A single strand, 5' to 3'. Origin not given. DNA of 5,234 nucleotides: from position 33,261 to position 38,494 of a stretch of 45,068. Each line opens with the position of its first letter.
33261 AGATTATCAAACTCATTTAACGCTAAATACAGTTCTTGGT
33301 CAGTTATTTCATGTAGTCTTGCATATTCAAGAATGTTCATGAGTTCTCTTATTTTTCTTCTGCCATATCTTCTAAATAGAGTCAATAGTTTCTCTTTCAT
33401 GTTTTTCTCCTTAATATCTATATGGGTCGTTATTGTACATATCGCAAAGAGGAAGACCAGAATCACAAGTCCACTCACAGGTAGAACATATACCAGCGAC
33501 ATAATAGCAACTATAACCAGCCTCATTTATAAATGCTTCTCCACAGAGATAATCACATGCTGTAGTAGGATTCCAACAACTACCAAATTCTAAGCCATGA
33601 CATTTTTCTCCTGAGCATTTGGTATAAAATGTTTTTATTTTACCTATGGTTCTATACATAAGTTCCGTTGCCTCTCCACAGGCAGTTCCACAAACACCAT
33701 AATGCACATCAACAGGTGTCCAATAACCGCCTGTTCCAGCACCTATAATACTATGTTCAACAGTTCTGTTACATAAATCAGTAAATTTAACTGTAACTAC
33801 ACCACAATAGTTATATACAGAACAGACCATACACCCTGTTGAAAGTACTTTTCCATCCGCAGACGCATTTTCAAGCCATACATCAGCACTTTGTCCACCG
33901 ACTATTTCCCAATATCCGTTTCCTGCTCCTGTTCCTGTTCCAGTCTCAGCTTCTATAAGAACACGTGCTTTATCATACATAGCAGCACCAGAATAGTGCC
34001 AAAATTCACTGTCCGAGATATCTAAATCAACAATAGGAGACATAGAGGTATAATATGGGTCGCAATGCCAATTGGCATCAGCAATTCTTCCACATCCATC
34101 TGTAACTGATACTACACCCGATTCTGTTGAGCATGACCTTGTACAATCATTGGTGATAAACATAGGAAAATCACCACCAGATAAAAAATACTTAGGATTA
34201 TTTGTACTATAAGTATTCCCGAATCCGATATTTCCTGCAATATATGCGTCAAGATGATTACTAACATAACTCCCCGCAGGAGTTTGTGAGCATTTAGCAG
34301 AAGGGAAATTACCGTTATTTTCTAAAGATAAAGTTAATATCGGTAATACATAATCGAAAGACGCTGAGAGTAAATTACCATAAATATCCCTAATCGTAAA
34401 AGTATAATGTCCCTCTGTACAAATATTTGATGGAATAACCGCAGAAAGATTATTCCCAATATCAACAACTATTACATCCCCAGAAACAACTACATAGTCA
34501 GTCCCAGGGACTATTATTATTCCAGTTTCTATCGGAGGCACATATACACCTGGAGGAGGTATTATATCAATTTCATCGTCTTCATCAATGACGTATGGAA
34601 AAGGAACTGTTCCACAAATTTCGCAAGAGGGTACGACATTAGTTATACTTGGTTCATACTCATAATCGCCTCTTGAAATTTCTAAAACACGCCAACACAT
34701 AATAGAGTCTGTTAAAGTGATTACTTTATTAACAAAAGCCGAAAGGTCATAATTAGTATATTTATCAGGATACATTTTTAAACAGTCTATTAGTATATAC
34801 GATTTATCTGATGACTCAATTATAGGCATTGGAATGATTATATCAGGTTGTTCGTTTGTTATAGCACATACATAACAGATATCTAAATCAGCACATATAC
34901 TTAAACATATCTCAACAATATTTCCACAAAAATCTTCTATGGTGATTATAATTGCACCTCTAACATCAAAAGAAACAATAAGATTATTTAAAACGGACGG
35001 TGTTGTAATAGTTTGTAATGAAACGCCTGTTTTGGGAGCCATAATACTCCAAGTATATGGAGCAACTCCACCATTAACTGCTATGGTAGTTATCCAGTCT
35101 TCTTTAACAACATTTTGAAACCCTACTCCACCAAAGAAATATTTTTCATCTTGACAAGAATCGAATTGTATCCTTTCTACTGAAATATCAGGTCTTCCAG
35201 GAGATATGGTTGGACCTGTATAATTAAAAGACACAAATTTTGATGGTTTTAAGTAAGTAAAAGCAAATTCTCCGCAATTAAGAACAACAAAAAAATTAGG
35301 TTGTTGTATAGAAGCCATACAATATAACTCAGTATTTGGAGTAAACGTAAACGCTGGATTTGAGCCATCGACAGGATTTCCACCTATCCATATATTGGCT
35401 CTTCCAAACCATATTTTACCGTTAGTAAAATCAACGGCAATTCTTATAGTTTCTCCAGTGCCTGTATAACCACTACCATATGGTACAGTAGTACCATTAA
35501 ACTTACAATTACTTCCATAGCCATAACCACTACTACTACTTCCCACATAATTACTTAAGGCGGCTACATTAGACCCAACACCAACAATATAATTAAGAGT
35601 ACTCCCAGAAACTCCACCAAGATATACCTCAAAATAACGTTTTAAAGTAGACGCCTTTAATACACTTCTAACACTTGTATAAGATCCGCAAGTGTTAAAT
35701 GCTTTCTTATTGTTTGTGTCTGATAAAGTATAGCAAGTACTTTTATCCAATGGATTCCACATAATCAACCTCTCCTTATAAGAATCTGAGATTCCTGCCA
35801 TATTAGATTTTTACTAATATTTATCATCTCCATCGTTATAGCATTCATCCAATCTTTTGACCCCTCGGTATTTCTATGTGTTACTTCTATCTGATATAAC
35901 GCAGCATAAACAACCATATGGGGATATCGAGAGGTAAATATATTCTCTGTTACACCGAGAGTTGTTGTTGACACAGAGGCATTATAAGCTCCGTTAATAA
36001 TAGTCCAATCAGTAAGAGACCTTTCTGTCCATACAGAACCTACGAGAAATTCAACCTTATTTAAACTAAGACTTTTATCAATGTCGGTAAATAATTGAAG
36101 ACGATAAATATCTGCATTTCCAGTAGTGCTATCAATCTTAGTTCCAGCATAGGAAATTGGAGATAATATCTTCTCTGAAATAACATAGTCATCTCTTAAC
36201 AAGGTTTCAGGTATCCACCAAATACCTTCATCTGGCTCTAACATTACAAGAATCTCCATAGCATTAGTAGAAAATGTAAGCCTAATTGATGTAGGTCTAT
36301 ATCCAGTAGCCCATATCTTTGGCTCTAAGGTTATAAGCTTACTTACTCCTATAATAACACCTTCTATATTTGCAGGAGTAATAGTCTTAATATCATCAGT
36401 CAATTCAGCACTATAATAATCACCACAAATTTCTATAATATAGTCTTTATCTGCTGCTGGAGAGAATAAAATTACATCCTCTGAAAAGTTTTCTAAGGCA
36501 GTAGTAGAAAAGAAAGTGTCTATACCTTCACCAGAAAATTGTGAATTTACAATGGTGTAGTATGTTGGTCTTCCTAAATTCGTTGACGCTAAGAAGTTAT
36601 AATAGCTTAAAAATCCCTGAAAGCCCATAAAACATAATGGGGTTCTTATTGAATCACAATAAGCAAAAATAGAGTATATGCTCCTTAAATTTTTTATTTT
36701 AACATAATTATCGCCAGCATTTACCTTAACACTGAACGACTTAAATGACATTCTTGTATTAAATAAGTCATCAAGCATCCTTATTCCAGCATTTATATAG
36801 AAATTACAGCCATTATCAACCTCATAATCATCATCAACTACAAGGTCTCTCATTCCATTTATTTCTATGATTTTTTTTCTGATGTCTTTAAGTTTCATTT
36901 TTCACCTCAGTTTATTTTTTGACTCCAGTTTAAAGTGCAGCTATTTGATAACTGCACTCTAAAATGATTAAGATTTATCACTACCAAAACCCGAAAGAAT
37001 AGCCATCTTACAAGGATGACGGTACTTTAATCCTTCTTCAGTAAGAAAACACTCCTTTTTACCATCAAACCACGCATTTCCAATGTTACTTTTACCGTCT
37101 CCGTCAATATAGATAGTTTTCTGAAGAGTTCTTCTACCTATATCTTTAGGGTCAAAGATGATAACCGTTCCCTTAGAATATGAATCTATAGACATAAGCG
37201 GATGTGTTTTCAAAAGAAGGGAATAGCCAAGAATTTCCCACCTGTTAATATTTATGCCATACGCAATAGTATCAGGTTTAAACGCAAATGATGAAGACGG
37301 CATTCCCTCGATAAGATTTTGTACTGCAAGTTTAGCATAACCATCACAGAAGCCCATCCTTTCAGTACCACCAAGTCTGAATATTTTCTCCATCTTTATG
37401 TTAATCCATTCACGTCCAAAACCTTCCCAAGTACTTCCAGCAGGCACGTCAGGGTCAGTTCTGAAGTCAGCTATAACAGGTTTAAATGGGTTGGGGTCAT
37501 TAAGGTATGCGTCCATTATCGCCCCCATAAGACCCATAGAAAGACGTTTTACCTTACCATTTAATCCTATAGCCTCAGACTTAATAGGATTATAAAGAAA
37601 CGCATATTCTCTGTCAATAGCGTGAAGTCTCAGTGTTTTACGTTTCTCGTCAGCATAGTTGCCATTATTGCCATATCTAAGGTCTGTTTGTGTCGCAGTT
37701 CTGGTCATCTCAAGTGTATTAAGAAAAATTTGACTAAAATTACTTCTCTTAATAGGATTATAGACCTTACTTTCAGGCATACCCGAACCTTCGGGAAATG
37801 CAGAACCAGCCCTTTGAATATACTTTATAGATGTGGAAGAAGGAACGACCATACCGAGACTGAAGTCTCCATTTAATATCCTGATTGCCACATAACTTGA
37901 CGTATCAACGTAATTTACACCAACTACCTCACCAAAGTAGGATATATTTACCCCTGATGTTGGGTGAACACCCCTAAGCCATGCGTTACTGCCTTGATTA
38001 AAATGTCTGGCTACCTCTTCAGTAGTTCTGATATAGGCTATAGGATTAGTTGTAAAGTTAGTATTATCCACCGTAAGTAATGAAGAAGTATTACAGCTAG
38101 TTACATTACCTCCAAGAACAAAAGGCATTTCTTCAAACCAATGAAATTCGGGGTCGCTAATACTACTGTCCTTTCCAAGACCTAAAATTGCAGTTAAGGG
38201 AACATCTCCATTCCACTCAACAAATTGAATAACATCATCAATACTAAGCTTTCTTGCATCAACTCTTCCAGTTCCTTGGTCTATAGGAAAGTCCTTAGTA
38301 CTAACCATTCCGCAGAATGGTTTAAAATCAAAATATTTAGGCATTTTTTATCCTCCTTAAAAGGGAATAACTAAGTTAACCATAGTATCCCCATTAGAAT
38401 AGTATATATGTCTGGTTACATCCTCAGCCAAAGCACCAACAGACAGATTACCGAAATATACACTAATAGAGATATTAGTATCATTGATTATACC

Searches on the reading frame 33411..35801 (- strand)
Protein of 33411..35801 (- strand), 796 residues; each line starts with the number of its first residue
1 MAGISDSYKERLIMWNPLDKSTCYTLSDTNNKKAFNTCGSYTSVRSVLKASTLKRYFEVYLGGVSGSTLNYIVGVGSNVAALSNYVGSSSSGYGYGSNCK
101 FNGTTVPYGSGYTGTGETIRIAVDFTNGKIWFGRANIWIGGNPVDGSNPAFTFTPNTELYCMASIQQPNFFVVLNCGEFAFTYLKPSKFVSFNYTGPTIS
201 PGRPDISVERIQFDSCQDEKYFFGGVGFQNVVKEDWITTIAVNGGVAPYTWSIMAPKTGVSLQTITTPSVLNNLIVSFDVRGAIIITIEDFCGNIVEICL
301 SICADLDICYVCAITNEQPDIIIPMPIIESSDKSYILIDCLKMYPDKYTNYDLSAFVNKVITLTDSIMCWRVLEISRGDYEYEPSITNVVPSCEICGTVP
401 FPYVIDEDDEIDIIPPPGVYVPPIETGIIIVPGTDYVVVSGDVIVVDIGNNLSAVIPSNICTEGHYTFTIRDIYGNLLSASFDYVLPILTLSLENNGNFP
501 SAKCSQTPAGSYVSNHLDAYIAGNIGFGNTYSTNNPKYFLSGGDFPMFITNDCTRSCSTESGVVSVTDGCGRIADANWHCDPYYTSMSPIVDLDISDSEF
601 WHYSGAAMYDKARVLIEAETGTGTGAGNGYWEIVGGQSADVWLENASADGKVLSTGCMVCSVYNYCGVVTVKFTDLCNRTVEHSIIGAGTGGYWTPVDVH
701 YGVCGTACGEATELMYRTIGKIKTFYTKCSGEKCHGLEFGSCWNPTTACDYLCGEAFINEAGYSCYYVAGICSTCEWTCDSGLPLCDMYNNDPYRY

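Call 26: search_protein_families(library=phrogs, proteins=[window:33411-35801:-], max_evalue=0.01)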
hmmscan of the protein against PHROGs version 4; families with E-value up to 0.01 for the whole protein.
window:33411-35801:- (796 aa): 1 family
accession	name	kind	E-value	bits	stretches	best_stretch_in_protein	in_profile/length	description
phrog_10080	-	unknown function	1.2e-09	38.3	1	13-140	16-145/667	-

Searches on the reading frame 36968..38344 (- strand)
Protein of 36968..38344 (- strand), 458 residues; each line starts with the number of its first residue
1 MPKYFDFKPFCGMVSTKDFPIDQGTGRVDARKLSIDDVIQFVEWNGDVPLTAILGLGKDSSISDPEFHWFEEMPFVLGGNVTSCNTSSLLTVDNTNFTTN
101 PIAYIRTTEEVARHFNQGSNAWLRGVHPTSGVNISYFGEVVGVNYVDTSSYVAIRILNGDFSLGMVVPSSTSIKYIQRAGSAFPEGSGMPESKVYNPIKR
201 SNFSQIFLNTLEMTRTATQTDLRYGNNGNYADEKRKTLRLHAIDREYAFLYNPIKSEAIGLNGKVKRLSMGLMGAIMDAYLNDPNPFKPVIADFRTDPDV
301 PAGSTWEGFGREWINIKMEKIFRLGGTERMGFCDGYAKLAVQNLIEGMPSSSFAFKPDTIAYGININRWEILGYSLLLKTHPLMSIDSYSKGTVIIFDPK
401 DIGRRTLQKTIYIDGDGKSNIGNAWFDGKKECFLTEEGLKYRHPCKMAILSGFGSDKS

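Call 26: search_protein_families(library=phrogs, proteins=[window:36968-38344:-], max_evalue=0.01)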
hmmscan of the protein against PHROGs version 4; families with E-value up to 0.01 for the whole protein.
window:36968-38344:- (458 aa): 1 family
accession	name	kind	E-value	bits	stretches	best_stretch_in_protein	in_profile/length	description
phrog_1328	-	head and packaging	2.8e-17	64.1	1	31-455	20-308/583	major head protein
